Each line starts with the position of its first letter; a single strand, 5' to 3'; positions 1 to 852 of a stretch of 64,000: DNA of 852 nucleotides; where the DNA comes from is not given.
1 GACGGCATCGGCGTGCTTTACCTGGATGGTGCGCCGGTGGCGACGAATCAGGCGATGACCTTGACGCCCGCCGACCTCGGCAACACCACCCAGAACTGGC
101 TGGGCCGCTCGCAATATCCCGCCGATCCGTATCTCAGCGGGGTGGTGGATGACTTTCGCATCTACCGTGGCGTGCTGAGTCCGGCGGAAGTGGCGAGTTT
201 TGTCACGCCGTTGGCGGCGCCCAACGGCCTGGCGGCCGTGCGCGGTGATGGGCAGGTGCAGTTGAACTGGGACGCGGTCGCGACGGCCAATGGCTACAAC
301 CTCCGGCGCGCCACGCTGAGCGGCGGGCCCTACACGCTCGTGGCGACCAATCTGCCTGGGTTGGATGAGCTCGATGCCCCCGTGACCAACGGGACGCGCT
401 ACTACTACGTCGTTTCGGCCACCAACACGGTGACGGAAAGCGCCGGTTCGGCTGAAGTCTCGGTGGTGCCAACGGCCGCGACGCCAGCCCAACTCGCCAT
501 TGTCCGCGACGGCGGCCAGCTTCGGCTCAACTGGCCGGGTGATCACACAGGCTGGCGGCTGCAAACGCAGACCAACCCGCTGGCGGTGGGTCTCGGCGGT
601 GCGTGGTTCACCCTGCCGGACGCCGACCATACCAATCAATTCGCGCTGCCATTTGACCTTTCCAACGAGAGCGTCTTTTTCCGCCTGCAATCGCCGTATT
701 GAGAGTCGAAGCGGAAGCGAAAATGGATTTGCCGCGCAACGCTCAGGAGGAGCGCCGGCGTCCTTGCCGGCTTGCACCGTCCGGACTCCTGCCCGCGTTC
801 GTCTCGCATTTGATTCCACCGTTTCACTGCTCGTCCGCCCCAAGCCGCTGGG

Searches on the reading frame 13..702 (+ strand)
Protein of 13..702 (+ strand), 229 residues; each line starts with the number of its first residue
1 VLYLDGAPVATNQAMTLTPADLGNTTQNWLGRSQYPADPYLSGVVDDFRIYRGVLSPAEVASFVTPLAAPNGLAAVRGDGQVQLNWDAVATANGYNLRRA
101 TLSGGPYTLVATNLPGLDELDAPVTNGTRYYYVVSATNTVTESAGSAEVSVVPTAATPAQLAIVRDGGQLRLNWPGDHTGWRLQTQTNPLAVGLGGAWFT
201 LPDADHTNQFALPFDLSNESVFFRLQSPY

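Call 77: search_protein_families(library=pfam, proteins=[window:13-702:+])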
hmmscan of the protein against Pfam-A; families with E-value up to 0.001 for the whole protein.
window:13-702:+ (229 aa): 1 family
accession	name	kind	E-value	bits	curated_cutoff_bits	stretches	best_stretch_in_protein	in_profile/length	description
PF13385.13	Laminin_G_3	-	2.6e-12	47.6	27.6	1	2-61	95-151/151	Concanavalin A-like lectin/glucanases superfamily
